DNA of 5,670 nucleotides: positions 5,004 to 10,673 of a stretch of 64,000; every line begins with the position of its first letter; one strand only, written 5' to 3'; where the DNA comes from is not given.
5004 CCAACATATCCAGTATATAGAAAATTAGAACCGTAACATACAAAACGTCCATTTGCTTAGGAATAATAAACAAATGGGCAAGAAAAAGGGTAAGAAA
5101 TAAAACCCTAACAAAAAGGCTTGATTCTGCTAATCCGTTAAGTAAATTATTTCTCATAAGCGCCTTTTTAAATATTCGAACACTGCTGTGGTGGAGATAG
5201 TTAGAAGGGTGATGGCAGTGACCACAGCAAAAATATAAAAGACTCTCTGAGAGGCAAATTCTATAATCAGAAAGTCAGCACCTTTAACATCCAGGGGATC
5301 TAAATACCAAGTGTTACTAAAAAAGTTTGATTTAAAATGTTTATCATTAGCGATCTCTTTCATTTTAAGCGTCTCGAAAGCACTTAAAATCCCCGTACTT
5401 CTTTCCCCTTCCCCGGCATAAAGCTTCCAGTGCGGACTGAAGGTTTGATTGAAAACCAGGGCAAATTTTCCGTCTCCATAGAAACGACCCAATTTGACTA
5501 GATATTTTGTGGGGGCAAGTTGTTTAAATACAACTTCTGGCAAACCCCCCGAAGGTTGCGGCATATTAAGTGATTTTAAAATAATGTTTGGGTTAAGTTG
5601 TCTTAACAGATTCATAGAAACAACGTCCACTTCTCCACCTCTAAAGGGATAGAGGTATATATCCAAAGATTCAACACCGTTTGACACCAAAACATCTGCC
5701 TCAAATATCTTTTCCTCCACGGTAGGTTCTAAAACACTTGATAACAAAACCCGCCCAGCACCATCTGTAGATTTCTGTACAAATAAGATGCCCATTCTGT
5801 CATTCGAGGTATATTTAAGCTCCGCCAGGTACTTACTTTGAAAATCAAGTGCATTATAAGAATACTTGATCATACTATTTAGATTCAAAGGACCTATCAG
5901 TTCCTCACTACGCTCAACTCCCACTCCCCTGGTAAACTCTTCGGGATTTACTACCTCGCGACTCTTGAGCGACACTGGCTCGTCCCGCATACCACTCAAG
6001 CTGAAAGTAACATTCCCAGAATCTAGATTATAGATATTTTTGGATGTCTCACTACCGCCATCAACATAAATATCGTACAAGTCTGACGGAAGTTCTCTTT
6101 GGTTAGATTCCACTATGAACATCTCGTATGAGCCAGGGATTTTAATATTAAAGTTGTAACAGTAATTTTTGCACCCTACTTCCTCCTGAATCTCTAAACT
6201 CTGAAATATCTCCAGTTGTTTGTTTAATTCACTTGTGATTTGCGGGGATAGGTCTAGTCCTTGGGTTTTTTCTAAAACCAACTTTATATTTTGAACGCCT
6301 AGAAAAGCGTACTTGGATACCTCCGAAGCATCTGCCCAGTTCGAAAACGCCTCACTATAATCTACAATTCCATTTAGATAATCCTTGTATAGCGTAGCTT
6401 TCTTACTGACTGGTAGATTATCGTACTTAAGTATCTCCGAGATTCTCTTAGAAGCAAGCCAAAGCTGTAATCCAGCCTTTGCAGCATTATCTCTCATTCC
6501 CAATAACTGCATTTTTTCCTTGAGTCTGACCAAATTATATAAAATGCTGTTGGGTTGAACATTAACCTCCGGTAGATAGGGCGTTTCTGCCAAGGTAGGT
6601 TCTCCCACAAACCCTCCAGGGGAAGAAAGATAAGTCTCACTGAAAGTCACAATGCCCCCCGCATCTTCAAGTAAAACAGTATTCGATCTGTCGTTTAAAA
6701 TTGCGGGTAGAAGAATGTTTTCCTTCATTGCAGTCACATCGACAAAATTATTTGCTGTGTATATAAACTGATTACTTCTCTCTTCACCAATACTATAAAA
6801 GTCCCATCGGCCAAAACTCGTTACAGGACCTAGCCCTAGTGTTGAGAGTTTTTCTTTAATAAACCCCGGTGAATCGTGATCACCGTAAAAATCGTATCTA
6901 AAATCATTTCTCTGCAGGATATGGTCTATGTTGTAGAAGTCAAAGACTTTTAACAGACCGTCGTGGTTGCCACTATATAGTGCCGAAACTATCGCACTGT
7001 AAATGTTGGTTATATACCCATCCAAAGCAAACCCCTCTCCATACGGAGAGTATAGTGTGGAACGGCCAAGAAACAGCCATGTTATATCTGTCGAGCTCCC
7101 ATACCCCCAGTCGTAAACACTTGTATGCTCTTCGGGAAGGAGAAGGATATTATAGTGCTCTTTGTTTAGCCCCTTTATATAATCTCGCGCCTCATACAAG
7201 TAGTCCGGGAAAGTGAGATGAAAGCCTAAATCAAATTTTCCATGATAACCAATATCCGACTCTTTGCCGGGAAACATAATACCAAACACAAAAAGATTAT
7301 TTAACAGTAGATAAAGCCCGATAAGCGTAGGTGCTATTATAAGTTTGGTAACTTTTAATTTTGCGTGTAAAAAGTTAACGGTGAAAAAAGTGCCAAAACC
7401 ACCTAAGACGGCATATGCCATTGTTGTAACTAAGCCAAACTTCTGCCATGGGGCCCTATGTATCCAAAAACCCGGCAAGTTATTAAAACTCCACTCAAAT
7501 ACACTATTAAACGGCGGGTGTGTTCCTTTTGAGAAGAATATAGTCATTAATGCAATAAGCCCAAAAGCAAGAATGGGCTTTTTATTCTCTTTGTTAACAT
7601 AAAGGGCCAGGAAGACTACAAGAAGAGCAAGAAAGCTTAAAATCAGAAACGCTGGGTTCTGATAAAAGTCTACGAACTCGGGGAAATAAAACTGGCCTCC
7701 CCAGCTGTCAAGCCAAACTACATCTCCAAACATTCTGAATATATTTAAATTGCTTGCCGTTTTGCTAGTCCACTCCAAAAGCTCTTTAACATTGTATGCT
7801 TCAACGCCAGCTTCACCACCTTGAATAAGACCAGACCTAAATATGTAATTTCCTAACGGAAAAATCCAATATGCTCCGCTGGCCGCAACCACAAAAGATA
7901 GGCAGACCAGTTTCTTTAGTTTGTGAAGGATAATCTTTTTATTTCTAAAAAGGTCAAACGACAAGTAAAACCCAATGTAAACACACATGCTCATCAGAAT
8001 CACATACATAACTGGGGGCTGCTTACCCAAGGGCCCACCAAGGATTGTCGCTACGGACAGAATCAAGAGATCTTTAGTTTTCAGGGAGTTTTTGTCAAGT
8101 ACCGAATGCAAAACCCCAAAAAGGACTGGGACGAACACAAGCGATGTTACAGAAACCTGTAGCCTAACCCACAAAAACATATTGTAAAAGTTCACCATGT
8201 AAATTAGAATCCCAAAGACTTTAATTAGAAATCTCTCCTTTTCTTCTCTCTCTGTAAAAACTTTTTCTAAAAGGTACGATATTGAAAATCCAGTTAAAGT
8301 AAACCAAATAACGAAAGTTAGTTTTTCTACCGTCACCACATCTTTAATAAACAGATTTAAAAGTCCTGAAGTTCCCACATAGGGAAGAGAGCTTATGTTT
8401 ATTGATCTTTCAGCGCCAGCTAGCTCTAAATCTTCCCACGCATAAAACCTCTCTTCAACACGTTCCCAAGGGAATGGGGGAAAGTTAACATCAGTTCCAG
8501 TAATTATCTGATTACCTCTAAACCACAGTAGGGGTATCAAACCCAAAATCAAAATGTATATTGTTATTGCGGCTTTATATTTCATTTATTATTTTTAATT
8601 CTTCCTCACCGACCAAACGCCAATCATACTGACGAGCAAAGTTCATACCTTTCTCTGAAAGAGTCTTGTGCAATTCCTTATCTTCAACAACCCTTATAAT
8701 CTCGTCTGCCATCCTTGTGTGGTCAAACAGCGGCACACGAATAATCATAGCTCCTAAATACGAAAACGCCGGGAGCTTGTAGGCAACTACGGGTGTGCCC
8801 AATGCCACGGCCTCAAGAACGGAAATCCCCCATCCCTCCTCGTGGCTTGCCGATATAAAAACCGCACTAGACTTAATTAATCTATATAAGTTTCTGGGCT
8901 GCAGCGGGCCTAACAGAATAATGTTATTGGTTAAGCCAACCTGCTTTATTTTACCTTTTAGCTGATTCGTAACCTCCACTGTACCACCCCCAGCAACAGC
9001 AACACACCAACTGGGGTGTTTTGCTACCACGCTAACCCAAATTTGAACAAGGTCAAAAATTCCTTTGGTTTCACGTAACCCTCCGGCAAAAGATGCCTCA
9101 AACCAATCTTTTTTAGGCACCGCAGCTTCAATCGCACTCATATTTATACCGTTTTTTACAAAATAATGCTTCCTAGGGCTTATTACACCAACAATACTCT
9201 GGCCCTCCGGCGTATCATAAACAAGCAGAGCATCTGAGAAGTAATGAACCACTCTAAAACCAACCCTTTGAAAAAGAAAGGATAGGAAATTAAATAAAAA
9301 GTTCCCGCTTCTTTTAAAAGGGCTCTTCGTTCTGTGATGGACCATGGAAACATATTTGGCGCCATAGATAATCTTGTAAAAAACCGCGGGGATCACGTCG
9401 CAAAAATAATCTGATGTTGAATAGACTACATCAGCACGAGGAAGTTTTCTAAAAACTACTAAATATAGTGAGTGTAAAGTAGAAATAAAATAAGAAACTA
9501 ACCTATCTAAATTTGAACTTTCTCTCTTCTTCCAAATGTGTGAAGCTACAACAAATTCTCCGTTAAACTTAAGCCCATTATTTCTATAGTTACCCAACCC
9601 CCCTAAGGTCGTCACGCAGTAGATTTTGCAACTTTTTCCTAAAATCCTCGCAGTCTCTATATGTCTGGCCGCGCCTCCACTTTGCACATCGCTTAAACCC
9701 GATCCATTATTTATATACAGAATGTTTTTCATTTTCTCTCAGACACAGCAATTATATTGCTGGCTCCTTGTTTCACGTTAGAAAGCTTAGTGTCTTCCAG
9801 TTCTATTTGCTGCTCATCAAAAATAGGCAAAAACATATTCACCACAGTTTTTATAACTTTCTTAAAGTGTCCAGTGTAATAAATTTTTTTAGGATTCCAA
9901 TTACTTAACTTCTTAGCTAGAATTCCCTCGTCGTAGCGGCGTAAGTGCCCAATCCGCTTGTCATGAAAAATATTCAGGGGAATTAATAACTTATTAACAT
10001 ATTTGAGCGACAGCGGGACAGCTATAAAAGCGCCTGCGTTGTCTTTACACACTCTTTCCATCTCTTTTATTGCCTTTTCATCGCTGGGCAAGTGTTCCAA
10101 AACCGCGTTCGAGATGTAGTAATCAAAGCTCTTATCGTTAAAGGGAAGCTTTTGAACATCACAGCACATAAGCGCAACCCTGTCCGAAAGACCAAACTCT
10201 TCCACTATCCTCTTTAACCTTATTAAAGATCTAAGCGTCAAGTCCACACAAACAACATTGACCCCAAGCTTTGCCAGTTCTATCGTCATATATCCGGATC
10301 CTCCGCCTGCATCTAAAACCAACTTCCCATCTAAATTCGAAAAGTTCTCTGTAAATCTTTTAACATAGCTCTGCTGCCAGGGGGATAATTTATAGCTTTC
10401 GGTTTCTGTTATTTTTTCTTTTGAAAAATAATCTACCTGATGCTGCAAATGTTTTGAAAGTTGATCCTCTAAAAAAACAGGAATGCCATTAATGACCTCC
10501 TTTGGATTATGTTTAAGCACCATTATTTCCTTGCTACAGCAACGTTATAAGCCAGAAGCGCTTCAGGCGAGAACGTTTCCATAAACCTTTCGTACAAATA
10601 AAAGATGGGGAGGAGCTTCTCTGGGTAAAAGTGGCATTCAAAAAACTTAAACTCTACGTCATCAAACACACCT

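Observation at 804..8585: Tandemly duplicated two-gene module: giant GT-C-like membrane protein plus small TM protein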

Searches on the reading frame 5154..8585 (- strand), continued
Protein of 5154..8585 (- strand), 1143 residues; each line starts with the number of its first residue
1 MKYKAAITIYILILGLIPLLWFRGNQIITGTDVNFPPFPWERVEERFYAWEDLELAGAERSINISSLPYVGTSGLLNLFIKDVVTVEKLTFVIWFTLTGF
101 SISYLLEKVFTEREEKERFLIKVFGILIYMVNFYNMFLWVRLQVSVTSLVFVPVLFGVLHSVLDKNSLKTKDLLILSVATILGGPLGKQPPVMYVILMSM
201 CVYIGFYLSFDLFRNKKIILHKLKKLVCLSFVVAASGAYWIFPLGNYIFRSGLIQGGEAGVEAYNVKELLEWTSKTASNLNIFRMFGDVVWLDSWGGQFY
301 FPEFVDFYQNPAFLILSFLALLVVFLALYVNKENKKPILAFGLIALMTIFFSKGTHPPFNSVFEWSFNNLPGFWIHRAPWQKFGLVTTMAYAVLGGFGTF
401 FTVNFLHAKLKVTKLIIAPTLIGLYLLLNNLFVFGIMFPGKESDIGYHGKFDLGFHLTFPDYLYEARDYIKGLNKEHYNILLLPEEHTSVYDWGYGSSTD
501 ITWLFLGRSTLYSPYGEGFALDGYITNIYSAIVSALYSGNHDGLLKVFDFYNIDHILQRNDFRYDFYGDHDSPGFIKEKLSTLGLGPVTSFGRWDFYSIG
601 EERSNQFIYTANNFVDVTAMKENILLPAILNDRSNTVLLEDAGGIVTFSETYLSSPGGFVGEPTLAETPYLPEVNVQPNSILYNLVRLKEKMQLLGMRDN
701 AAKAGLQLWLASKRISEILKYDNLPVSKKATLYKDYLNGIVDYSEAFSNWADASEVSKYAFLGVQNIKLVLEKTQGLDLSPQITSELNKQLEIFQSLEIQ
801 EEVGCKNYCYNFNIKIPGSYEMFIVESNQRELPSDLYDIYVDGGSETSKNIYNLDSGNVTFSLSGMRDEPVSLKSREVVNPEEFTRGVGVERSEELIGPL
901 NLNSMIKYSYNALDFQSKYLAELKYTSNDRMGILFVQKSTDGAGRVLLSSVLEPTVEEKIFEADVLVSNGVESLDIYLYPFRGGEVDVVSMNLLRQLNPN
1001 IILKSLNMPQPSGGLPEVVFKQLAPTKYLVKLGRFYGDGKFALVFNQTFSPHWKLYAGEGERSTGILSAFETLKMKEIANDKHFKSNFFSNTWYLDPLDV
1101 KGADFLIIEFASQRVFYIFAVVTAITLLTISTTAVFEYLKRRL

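Call 67: list_cluster_members(proteins=[P0046, P0050, P0052, P0059, P0063, P0072, P0081, P0098, P0118, P0033])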
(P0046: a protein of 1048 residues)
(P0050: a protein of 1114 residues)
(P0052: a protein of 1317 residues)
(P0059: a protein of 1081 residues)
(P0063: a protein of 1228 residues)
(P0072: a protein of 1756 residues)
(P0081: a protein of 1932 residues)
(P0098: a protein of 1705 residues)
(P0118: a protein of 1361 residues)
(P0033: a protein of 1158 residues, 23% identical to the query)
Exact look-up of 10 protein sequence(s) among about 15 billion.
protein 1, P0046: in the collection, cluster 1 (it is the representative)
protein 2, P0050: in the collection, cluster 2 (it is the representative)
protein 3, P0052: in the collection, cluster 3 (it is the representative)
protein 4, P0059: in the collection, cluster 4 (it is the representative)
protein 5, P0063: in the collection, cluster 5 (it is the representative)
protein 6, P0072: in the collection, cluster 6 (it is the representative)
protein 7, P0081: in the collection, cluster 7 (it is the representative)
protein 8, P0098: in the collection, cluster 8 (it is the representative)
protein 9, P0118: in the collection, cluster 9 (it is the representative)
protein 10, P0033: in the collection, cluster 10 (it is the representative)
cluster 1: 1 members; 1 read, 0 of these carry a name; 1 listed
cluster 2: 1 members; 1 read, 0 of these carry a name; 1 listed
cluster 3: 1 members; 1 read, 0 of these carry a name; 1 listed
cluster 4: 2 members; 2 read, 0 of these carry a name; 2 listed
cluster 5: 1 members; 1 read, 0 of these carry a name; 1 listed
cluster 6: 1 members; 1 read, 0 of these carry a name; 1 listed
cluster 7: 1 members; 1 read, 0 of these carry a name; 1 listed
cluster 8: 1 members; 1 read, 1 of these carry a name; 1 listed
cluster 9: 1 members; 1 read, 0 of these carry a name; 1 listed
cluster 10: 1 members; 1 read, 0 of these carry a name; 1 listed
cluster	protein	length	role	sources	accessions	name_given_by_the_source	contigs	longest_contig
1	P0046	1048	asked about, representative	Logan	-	-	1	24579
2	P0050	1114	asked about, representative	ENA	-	-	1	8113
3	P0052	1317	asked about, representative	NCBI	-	-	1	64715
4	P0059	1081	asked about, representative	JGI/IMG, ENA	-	-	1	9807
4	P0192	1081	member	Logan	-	-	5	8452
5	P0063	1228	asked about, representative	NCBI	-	-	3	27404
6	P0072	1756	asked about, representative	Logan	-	-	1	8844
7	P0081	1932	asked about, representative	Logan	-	-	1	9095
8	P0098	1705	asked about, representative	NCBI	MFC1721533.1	alpha-(1-_3)-arabinofuranosyltransferase family protein, partial [Patescibacteria group ...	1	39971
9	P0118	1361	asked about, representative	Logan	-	-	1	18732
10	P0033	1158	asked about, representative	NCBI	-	-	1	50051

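Call 69: search_protein_families(library=pfam, proteins=[P0046, P0050, P0052, P0059, P0063, P0118, P0100, P0150], max_evalue=0.001)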
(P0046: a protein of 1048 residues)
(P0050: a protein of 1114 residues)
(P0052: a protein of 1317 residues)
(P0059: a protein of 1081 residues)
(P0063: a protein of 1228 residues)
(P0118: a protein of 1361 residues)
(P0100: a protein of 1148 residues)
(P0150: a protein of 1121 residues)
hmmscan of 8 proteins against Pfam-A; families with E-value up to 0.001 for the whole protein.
P0046 (1048 aa): 0 families

P0050 (1114 aa): 0 families

P0052 (1317 aa): 1 family
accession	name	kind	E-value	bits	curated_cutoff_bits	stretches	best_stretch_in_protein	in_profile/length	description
PF11847.13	GT-C_AftD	-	1.4e-07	30.3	26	1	466-613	400-544/661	Alpha-(1->3)-arabinofuranosyltransferase, N-terminal GT-C domain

P0059 (1081 aa): 1 family
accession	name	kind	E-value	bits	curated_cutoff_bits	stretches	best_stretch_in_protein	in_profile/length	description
PF11847.13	GT-C_AftD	-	0.00092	17.7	26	0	463-587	406-525/661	Alpha-(1->3)-arabinofuranosyltransferase, N-terminal GT-C domain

P0063 (1228 aa): 1 family
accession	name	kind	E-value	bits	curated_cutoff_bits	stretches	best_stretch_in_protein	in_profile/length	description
PF11847.13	GT-C_AftD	-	3.8e-09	35.5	26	1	408-612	346-541/661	Alpha-(1->3)-arabinofuranosyltransferase, N-terminal GT-C domain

P0118 (1361 aa): 1 family
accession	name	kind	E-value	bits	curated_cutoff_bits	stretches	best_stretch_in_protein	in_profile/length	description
PF11847.13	GT-C_AftD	-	3.4e-07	29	26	1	45-566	11-515/661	Alpha-(1->3)-arabinofuranosyltransferase, N-terminal GT-C domain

P0100 (1148 aa): 3 families
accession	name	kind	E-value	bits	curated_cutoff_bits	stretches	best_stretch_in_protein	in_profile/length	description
PF11847.13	GT-C_AftD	-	8.9e-08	31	26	1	171-588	145-544/661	Alpha-(1->3)-arabinofuranosyltransferase, N-terminal GT-C domain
PF18915.5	DUF5667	-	7.6e-05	23.5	27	1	678-757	3-80/99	Domain of unknown function (DUF5667)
PF02018.23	CBM_4_9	-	0.00052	20.8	25.9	0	915-1002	44-132/136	Carbohydrate binding domain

P0150 (1121 aa): 1 family
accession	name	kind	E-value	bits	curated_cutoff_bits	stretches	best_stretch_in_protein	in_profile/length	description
PF18915.5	DUF5667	-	1.5e-06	29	27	1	642-724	2-81/99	Domain of unknown function (DUF5667)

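Call 85: find_related_loci(query=A2, collection=metagenome_contigs, flank=5000)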
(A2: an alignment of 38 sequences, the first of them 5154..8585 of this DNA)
Query A2 (1143 aa) in metagenome_contigs; peptide patterns used: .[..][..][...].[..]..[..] (x = any residue, [..] = any of these).
52 stretches matched a pattern; 15 encode a relative of the query (tblastn E <= 1e-3); 15 distinct loci.
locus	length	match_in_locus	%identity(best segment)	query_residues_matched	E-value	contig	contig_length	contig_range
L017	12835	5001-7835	40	11-1141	2e-130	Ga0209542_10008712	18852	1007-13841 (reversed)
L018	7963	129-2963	40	11-1141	1e-130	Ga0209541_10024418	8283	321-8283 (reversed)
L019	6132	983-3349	39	12-1126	5e-121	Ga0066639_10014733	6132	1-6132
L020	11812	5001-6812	38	1-602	2e-119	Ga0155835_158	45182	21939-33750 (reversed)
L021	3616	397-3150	32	14-1132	2e-89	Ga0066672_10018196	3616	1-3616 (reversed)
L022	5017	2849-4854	32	9-605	4e-74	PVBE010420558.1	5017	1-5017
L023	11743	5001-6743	24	9-599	1e-45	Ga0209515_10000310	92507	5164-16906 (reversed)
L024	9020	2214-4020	31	5-599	7e-75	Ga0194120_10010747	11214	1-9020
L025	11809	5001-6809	24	11-615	6e-41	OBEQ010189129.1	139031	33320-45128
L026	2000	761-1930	29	11-411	4e-38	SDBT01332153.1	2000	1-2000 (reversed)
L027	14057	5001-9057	23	11-643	6e-32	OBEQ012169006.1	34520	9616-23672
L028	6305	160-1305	25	220-622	4e-27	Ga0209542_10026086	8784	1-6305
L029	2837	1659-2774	27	11-392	3e-27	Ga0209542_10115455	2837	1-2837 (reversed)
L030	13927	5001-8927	27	21-612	3e-51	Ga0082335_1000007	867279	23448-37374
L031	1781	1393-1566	40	339-396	5e-10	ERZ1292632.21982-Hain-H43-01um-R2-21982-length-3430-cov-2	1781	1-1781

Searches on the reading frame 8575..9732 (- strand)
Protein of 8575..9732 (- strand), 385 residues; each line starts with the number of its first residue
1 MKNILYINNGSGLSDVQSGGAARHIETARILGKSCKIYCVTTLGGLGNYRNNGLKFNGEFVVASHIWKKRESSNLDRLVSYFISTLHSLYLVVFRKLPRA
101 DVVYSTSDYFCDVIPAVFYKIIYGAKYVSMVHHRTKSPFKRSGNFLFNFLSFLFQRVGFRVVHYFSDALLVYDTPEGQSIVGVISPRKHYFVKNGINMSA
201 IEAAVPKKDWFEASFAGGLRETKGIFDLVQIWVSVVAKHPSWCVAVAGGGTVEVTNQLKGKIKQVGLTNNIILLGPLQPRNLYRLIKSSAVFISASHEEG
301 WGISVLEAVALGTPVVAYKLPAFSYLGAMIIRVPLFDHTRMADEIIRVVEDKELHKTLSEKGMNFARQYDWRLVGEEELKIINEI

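Call 10: search_protein_families(library=pfam, proteins=[window:8575-9732:-], max_evalue=0.001)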
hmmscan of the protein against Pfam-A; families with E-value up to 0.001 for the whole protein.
window:8575-9732:- (385 aa): 3 families
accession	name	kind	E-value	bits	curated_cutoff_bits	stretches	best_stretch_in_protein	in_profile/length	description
PF00534.26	Glycos_transf_1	-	3e-22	79.4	26.4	1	213-362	18-169/172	Glycosyl transferases group 1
PF13692.12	Glyco_trans_1_4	-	1.3e-18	68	27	1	215-351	6-142/142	Glycosyl transferases group 1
PF20706.3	GT4-conflict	-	0.00016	21.3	26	1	279-317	272-310/385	Family 4 Glycosyltransferase in conflict systems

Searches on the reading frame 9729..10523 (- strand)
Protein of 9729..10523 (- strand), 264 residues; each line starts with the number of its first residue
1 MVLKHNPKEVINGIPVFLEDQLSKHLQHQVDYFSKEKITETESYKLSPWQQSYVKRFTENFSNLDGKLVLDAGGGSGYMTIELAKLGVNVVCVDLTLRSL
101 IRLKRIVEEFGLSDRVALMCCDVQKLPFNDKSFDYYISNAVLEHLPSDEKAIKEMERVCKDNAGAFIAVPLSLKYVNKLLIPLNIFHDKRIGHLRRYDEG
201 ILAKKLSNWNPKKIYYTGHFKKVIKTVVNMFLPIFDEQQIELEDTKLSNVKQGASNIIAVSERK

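Call 10: search_protein_families(library=pfam, proteins=[window:9729-10523:-], max_evalue=0.001)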
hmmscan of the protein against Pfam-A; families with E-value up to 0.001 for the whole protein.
window:9729-10523:- (264 aa): 11 families
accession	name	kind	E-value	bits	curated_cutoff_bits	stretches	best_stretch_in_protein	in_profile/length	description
PF08241.18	Methyltransf_11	-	1.5e-19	70.9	21.2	1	70-162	1-90/95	Methyltransferase domain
PF13649.12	Methyltransf_25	-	8.7e-18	65.2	27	1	69-161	1-95/97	Methyltransferase domain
PF13847.12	Methyltransf_31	-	4.1e-15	56.2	27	1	66-167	4-109/145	Methyltransferase domain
PF13489.12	Methyltransf_23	-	1.5e-11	44.7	27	1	53-198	8-146/164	Methyltransferase domain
PF01209.24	Ubie_methyltran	-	1.5e-10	41.3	20.1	1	55-176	36-159/233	ubiE/COQ5 methyltransferase family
PF08242.18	Methyltransf_12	-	1.8e-10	41.8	30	1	70-163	1-96/98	Methyltransferase domain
PF08003.17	Methyltransf_9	-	9.4e-07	28.5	23.8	1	55-155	105-205/315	Protein of unknown function (DUF1698)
PF09445.16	Methyltransf_15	-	1.5e-06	28.3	22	1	67-126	2-61/165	RNA cap guanine-N2 methyltransferase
PF02353.26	CMAS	-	1.4e-05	25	27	1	42-147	39-142/273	Mycolic acid cyclopropane synthetase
PF03848.20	TehB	-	3.5e-05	23.8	20.4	1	67-161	32-126/193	Tellurite resistance protein TehB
PF05175.20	MTS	-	0.00085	19.4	23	0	59-139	25-105/170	Methyltransferase small domain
